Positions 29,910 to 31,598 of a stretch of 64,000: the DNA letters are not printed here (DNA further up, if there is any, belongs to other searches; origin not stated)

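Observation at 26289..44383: LacI-controlled, 15-gene catabolic island coupling an ATP-yielding ureide module to a C5-dicarboxylate module (candidate undescribed pathway)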

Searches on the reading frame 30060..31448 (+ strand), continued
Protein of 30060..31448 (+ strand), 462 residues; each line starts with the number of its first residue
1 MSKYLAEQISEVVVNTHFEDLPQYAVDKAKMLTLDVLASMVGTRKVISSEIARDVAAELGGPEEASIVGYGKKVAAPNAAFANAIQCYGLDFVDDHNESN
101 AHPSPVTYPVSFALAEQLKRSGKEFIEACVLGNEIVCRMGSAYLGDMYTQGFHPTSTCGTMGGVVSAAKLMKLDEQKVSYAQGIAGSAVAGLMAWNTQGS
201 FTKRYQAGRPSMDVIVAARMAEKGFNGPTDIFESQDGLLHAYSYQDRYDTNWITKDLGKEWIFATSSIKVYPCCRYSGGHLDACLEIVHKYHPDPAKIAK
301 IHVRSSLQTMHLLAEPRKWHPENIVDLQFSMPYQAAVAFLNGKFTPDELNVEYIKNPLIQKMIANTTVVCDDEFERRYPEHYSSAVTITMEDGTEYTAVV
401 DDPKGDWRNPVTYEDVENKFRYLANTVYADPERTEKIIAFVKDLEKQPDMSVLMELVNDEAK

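Call 50: list_cluster_members(proteins=[P0121, P0126, P0143, P0139, P0151, P0153, P0166, P0179, P0237, P0205])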
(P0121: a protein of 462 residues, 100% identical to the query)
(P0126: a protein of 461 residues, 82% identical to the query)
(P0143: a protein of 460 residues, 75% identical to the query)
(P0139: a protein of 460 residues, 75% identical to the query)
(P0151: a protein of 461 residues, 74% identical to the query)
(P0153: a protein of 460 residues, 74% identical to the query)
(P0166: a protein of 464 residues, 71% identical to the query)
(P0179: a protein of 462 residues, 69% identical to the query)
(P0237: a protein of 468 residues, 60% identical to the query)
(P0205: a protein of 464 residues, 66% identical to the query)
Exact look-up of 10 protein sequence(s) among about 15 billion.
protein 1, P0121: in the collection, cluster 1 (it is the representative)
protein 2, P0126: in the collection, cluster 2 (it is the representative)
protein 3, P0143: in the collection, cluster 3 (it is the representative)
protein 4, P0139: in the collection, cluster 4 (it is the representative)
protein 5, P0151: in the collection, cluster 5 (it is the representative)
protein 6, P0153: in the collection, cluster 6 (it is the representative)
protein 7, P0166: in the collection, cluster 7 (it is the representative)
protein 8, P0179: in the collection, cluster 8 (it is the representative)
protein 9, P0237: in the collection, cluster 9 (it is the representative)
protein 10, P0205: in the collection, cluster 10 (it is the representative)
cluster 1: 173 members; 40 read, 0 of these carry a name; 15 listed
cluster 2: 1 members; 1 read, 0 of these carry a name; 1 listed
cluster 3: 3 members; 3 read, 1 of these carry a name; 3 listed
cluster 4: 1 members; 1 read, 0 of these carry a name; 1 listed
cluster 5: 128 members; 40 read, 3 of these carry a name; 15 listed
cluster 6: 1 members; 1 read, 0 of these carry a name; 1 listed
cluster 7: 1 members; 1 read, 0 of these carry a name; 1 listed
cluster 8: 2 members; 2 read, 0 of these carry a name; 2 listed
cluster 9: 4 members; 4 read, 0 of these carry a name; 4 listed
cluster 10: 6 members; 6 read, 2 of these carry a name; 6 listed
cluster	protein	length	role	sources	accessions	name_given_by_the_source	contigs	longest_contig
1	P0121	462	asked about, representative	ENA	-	-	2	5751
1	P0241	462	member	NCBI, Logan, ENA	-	-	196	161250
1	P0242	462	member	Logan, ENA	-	-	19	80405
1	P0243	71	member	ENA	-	-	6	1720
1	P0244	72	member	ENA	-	-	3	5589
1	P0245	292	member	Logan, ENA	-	-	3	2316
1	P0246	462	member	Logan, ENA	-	-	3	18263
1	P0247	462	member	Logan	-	-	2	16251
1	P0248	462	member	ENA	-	-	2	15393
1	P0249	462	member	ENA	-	-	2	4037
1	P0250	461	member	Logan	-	-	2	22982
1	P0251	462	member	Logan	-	-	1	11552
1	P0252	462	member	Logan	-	-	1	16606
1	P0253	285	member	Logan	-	-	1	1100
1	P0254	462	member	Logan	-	-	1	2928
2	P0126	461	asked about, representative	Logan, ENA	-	-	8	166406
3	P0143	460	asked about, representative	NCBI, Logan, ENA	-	-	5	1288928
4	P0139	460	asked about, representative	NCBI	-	-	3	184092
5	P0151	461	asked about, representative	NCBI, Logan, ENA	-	-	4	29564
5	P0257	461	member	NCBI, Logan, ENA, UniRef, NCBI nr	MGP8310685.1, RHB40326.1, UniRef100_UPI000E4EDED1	MmgE/PrpD family protein [Enterocloster aldenensis] | MmgE/PrpD family protein n=1 Tax=Enterocloster aldenensis TaxID=358742 RepID=UPI000E4EDED1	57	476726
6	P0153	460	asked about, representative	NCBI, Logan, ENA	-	-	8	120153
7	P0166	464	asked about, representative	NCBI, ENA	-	-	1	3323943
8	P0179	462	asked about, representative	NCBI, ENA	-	-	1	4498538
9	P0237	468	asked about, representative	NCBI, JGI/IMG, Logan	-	-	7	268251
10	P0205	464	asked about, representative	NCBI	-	-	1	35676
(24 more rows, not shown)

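Call 51: find_encoding_contigs(protein=P0257, flank=10000, max_places=1)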
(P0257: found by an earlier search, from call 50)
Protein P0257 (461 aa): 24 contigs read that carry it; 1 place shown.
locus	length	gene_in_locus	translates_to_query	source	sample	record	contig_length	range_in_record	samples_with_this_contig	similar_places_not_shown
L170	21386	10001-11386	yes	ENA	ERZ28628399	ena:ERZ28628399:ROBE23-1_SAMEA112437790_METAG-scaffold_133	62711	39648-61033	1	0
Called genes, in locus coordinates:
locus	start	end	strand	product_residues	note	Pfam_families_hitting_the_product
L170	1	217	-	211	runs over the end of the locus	PF00657:Lipase_GDSL, PF13472:Lipase_GDSL_2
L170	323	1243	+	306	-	-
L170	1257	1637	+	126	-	PF00462:Glutaredoxin (weak), PF03960:ArsC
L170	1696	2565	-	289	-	PF01522:Polysacc_deac_1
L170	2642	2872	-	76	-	PF00583:Acetyltransf_1 (weak)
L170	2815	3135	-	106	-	-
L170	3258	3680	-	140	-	PF09391:DUF2000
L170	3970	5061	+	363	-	PF00356:LacI, PF00532:Peripla_BP_1, PF13407:Peripla_BP_4, PF13377:Peripla_BP_3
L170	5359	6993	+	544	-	PF02133:Transp_cyt_pur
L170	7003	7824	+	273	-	PF00795:CN_hydrolase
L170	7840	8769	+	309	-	PF00696:AA_kinase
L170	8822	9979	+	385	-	PF04303:PrpF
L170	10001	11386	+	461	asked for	PF03972:MmgE_PrpD_N, PF19305:MmgE_PrpD_C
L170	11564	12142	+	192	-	-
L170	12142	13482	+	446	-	PF00330:Aconitase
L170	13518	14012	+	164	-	PF00694:Aconitase_C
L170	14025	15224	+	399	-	PF01180:DHO_dh, PF00037:Fer4 (weak), PF12838:Fer4_7, PF13187:Fer4_9 (weak), PF13237:Fer4_10, PF14697:Fer4_21, PF00037:Fer4 (weak), PF12837:Fer4_6 (weak), +3 more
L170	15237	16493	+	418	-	PF14691:Fer4_20, PF01262:AlaDh_PNT_C (faint), PF00070:Pyr_redox (faint), PF01266:DAO (weak), PF07992:Pyr_redox_2, PF13450:NAD_binding_8 (weak), PF13738:Pyr_redox_3 (faint)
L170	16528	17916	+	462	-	PF01979:Amidohydro_1, PF07969:Amidohydro_3 (weak), PF12890:DHOase, PF07969:Amidohydro_3 (weak)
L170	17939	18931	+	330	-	PF02729:OTCace_N, PF00185:OTCace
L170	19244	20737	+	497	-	PF00474:SSF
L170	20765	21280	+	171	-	PF02515:CoA_transf_3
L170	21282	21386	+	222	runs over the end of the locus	PF02515:CoA_transf_3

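Call 68: search_protein_families(library=pfam, proteins=[L142:2886-3890:+, L142:4524-5495:-, L142:5492-8446:-, L142:8425-9378:-, L142:11279-11932:-, L142:12656-14266:+, L142:14385-15593:+, L142:15742-17205:+, L142:17395-18168:+], max_evalue=0.00001)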
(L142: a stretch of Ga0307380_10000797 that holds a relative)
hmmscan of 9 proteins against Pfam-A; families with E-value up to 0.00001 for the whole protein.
L142:2886-3890:+ (334 aa): 7 families
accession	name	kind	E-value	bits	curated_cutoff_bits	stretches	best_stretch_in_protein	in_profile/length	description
PF01370.27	Epimerase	-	4.3e-33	115.2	20.9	1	3-229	1-240/240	NAD dependent epimerase/dehydratase family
PF01073.25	3Beta_HSD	-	1.9e-21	76.8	22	1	5-153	2-158/280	3-beta hydroxysteroid dehydrogenase/isomerase family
PF07993.18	NAD_binding_4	-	2.3e-18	66.7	20.1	1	56-184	80-216/258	Male sterility protein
PF13460.12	NAD_binding_10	-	2.5e-18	67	27.2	1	7-168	1-144/184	NAD(P)H-binding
PF16363.11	GDP_Man_Dehyd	-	4.4e-16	59.7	27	1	4-175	1-188/332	GDP-mannose 4,6 dehydratase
PF05368.20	NmrA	-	8.3e-13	49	27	1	2-114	4-108/298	NmrA-like family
PF02719.21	Polysacc_synt_2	-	8e-08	32.3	20.2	1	3-113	1-128/293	Polysaccharide biosynthesis protein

L142:4524-5495:- (323 aa): 1 family
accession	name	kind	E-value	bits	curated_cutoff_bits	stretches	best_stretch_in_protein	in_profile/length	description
PF14238.11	DUF4340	-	5.9e-29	102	25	2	67-206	1-138/183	Domain of unknown function (DUF4340)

L142:5492-8446:- (984 aa): 6 families
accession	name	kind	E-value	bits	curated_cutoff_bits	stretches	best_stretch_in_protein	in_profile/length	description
PF09822.16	ABC_transp_aux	-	3.8e-48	164.6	34.7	1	606-888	24-269/288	ABC-type uncharacterized transport system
PF23357.1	DUF7088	-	2.1e-28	99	27.8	1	293-396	2-104/105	Domain of unknown function (DUF7088)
PF12679.13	ABC2_membrane_2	-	4e-15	56.3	27.2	1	67-197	78-208/283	ABC-2 family transporter protein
PF12698.13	ABC2_membrane_3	-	6.1e-11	42.4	31.6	1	66-189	167-291/347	ABC-2 family transporter protein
PF13346.12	ABC2_membrane_5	-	7.3e-10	39.2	25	1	67-243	39-196/205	ABC-2 family transporter protein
PF12730.13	ABC2_membrane_4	-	4.5e-07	30.5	27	1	30-180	14-175/179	ABC-2 family transporter protein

L142:8425-9378:- (317 aa): 2 families
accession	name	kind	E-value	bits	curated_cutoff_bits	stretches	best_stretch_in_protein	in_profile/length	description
PF00005.33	ABC_tran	-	3.3e-35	122.1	25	1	18-161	2-137/137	ABC transporter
PF13304.12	AAA_21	-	6.7e-15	56.4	27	1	120-189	225-298/304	AAA domain, putative AbiEii toxin, Type IV TA system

L142:11279-11932:- (217 aa): 0 families

L142:12656-14266:+ (536 aa): 1 family
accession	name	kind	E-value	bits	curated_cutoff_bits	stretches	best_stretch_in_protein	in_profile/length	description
PF01019.26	G_glu_transpept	-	5.1e-149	497.8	27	1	37-531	2-512/512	Gamma-glutamyltranspeptidase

L142:14385-15593:+ (402 aa): 3 families
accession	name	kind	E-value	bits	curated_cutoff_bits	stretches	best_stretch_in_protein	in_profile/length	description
PF00266.25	Aminotran_5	-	5.2e-57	193.9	21.5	1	46-396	3-371/371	Aminotransferase class-V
PF22580.2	KYNU_C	-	5.8e-07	29.9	27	1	317-400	3-90/90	Kynureninase C-terminal domain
PF00155.27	Aminotran_1_2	-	4.4e-06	26.6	19.7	0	86-213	45-187/361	Aminotransferase class I and II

L142:15742-17205:+ (487 aa): 2 families
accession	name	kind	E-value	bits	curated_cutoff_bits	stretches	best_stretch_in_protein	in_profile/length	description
PF02913.24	FAD-oxidase_C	-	8.7e-60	202.9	21.2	1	244-485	1-248/248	FAD linked oxidases, C-terminal domain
PF01565.28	FAD_binding_4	-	1.8e-40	138.3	26.4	1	71-208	1-139/139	FAD binding domain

L142:17395-18168:+ (257 aa): 1 family
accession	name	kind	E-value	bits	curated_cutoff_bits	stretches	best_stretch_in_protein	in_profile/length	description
PF13549.11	ATP-grasp_5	-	5.1e-72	242.3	27.6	1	39-251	7-219/221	ATP-grasp domain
